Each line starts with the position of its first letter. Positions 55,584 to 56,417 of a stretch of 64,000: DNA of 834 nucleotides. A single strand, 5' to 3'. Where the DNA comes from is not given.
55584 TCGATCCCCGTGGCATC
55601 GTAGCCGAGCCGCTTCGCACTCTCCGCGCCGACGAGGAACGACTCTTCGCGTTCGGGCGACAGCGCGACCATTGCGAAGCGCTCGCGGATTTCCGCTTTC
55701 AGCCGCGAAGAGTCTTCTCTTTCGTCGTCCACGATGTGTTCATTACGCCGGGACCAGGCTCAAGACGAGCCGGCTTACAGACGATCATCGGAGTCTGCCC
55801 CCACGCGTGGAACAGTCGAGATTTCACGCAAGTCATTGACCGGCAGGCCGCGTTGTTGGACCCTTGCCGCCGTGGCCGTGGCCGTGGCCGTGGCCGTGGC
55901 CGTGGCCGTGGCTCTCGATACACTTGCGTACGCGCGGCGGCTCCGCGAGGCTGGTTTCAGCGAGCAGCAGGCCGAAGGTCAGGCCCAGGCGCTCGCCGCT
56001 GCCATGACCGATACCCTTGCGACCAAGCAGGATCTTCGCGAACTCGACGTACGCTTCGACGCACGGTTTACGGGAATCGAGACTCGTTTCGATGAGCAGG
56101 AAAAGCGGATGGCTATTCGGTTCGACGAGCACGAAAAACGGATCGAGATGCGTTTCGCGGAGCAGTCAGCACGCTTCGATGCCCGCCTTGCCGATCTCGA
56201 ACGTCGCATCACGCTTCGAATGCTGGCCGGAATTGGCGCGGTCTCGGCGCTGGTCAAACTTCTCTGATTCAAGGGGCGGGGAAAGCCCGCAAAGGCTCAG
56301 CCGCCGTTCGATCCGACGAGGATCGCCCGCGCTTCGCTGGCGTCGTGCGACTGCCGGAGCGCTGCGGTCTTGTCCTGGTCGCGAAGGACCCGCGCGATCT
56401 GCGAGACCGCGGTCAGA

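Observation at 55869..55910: (GCCGTG)7 microsatellite that forms the start region of a DUF1640 gene (every repeat carries an in-frame GTG)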

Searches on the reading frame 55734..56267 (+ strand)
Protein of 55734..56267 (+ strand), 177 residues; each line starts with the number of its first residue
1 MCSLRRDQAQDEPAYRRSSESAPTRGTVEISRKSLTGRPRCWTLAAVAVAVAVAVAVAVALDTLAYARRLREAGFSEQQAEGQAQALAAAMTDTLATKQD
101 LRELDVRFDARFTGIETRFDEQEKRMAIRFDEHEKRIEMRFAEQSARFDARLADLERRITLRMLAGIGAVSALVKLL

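Call 4: search_protein_families(library=pfam, proteins=[window:55734-56267:+], max_evalue=0.01)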
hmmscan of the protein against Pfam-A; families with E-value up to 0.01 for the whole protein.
window:55734-56267:+ (177 aa): 2 families
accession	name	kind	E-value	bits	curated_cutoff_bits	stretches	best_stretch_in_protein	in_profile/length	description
PF07798.16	CCDC90-like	-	4.5e-05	23.8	33.5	1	62-134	2-81/175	Coiled-coil domain-containing protein 90-like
PF23959.1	DUF7288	-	0.0087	16.9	27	0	41-149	4-103/184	Family of unknown function (DUF7288)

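Call 7: find_homologous_proteins(query=window:55734-56264:+)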
Query window:55734-56264:+ (177 aa): 322 proteins with E <= 0.001 among 8000 candidates; the best 120 are listed.
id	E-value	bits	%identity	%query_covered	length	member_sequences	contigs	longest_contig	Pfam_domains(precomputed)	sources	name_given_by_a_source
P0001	1.6e-64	235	100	68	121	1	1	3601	PF07798.17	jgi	jgi:hypothetical protein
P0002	2.5e-48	182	65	68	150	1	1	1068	PF07798.17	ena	-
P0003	1.5e-45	173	77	68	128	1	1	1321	PF07798.17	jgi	jgi:hypothetical protein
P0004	1.1e-43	167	72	67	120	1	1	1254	PF07798.17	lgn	-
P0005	3.1e-43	165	73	68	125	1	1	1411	PF07798.17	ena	-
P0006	6.5e-43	164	56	68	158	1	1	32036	-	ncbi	-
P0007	6.9e-43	164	66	68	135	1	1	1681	-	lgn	-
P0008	7.4e-43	164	66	68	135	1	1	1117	PF07798.17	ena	-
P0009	1.1e-42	164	71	68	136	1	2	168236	PF07798.17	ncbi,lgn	-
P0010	1.9e-42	163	63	68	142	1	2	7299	PF07798.17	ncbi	-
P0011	2.7e-42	162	61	68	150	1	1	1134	-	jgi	jgi:hypothetical protein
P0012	4.2e-42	162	68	68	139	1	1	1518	-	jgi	-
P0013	6.8e-42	161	74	68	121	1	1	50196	PF07798.17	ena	-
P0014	1.0e-41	160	67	68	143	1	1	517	PF07798.17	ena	-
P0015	1.0e-41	160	66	68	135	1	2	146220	PF07798.17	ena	-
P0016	2.0e-41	159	70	68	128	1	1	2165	PF07798.17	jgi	jgi:hypothetical protein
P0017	2.2e-41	159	68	68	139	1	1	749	PF07798.17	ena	-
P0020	3.0e-41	159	69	68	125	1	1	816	PF07798.17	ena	-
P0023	5.1e-41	158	53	68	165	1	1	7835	PF07798.17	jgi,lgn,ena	-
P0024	8.8e-41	157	70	68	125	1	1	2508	PF07798.17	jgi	-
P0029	8.8e-40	154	70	68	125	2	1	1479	PF07798.17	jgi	-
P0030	1.0e-39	154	64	68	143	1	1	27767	PF07798.17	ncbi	-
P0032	1.9e-39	153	69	68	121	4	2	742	PF07798.17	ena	-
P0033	2.1e-39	153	72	68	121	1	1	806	PF07798.17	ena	-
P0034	2.6e-39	153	67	68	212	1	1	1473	PF07798.17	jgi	-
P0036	3.9e-39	152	70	68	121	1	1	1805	PF07798.17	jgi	jgi:hypothetical protein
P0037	4.0e-39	152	67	68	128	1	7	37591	PF07798.17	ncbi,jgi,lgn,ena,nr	ncbi:MAG: hypothetical protein FJ144_20610 [Deltaproteobacteria bacterium]|nr:hypothetical protein [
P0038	5.5e-39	152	59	69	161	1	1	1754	PF07798.17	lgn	-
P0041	1.8e-38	150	57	70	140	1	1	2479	PF07798.17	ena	-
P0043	2.3e-38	150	63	68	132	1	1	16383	PF07798.17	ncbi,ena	-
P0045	4.1e-38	149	66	68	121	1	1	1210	PF07798.17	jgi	jgi:hypothetical protein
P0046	4.3e-38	149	69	68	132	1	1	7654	PF07798.17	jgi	jgi:hypothetical protein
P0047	5.9e-38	148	69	68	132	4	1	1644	PF07798.17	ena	-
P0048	1.1e-37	147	65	68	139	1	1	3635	PF07798.17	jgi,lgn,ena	-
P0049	1.1e-37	147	67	67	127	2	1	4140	PF07798.17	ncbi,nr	ncbi:CCDC90 family protein [Candidatus Binatia bacterium]|nr:CCDC90 family protein [Candidatus Binat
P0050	1.5e-37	147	57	66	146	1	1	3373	PF07798.17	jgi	jgi:hypothetical protein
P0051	1.5e-37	147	69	68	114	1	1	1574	PF07798.17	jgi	jgi:hypothetical protein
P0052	1.7e-37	147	65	69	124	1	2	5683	PF07798.17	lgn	-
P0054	3.1e-37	146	67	67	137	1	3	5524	PF07798.17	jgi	jgi:hypothetical protein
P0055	4.1e-37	146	64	68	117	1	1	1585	PF07798.17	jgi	jgi:hypothetical protein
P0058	6.3e-37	145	59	83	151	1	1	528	PF07798.17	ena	-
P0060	7.0e-37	145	58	68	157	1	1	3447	PF07798.17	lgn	-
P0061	7.7e-37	145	55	69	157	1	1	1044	PF07798.17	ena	-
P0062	8.6e-37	144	62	68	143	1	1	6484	PF07798.17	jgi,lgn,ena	-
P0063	8.6e-37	144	67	60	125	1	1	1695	PF07798.17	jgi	jgi:hypothetical protein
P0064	8.7e-37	144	64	68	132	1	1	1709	PF07798.17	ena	-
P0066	1.6e-36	144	63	68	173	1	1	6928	PF07798.17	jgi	jgi:hypothetical protein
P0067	1.7e-36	144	61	68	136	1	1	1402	PF07798.17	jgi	-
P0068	1.8e-36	143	64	68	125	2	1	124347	PF07798.17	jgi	-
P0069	2.2e-36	143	68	68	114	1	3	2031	PF07798.17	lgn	-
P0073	4.7e-36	142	67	66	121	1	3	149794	PF07798.17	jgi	jgi:hypothetical protein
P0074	6.0e-36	142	62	59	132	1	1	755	PF07798.17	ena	-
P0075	6.1e-36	142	66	68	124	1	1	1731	PF07798.17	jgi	jgi:hypothetical protein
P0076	7.1e-36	142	63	68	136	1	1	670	PF07798.17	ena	-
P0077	8.4e-36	141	64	69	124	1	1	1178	PF07798.17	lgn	-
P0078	9.4e-36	141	67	68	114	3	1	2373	PF07798.17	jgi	jgi:hypothetical protein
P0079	1.0e-35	141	66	68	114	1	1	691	PF07798.17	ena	-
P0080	1.1e-35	141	61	68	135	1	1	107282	PF07798.17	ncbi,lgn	-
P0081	1.2e-35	141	66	68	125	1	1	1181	PF07798.17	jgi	jgi:hypothetical protein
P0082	1.2e-35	141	71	68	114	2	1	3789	PF07798.17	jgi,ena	jgi:hypothetical protein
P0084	1.7e-35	140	64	68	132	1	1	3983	PF07798.17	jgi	jgi:hypothetical protein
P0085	2.0e-35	140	58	80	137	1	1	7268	PF07798.17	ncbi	-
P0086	2.3e-35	140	55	68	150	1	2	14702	PF07798.17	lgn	-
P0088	2.6e-35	140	60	68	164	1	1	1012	PF07798.17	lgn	-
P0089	3.0e-35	140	67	69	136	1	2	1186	PF07798.17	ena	-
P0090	3.6e-35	139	63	68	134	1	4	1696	PF07798.17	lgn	-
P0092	4.2e-35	139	69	68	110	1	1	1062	PF07798.17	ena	-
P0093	4.2e-35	139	64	68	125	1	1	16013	PF07798.17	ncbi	-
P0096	4.8e-35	139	65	68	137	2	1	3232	PF07798.17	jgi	jgi:predicted secreted Zn-dependent protease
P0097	5.1e-35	139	62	67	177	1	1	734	PF07798.17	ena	-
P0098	5.9e-35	139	64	68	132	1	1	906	PF07798.17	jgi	jgi:predicted nuclease with TOPRIM domain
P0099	7.5e-35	138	64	60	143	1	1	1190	PF07798.17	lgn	-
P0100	1.1e-34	138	58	68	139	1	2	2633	PF07798.17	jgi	jgi:hypothetical protein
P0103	1.3e-34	137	64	68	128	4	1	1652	PF07798.17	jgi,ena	-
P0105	1.6e-34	137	64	68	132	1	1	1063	PF07798.17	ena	-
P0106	1.6e-34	137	59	60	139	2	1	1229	PF07798.17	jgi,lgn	jgi:predicted nucleic acid-binding Zn-ribbon protein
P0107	1.8e-34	137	64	67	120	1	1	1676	PF07798.17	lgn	-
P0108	1.9e-34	137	65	69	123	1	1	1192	PF07798.17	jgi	jgi:hypothetical protein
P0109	2.4e-34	137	55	78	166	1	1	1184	PF07798.17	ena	-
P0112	3.5e-34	136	66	60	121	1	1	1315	PF07798.17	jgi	jgi:hypothetical protein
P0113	4.0e-34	136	60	68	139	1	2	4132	PF07798.17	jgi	jgi:hypothetical protein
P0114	4.4e-34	136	62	60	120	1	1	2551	PF07798.17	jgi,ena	-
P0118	6.9e-34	135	61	69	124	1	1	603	PF07798.17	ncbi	-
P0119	7.3e-34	135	63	67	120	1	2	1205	PF07798.17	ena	-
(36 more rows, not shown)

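Call 10: find_encoding_contigs(protein=P0001, flank=5000)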
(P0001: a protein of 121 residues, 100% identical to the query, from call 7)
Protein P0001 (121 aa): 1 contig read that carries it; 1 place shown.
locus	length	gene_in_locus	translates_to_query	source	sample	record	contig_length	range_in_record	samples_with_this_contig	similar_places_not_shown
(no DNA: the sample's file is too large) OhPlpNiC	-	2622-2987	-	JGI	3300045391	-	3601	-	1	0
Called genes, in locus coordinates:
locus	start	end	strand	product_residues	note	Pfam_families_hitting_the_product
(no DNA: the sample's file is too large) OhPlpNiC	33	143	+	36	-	-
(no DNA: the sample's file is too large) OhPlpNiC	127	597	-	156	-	-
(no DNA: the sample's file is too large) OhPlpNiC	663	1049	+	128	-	PF02537:CRCB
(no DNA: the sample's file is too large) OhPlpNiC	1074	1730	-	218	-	PF13489:Methyltransf_23, PF01209:Ubie_methyltran (weak), PF08241:Methyltransf_11, PF08242:Methyltransf_12, PF13649:Methyltransf_25, PF13847:Methyltransf_31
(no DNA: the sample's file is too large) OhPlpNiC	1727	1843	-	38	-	-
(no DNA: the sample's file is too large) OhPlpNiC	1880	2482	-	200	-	PF01135:PCMT, PF13489:Methyltransf_23, PF05175:MTS (weak), PF01209:Ubie_methyltran, PF13847:Methyltransf_31, PF08241:Methyltransf_11, PF08242:Methyltransf_12, PF13649:Methyltransf_25, +3 more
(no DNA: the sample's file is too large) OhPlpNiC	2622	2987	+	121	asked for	PF07798:CCDC90-like (faint)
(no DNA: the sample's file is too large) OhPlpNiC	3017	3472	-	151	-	PF00359:PTS_EIIA_2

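Call 23: find_encoding_contigs(protein=P0002, flank=2000, max_places=5)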
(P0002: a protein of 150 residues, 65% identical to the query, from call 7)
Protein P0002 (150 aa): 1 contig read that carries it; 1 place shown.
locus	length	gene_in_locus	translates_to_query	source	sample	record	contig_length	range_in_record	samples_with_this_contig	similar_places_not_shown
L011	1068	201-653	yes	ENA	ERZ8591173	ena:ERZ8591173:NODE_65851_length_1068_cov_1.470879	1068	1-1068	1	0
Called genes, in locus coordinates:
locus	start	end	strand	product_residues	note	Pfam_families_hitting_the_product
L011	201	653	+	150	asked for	PF07798:CCDC90-like (weak)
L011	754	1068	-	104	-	?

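Call 27: find_encoding_contigs(protein=P0003, flank=1000, max_places=3)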
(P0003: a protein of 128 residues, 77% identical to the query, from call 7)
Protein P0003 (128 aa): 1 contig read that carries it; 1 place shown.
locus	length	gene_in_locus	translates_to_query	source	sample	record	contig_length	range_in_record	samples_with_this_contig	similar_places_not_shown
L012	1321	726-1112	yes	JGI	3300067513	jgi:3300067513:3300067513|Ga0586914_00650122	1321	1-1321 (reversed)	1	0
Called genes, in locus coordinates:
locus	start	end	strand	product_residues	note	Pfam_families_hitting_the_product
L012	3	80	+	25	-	?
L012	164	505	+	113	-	-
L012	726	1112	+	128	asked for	PF07798:CCDC90-like (weak)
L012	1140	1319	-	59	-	?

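Call 28: find_encoding_contigs(protein=P0009, flank=1000, max_places=3)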
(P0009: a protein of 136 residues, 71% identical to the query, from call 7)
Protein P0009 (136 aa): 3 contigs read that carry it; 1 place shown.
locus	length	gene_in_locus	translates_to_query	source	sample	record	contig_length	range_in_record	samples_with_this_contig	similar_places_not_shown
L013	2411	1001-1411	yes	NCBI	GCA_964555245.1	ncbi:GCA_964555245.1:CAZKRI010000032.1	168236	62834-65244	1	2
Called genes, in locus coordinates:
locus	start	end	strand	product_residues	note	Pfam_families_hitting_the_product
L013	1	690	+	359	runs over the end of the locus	PF00005:ABC_tran, PF08402:TOBE_2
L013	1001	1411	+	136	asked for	PF07798:CCDC90-like (faint)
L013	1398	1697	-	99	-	PF00578:AhpC-TSA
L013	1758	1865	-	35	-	PF00578:AhpC-TSA (weak)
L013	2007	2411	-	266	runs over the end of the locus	PF01569:PAP2 (weak)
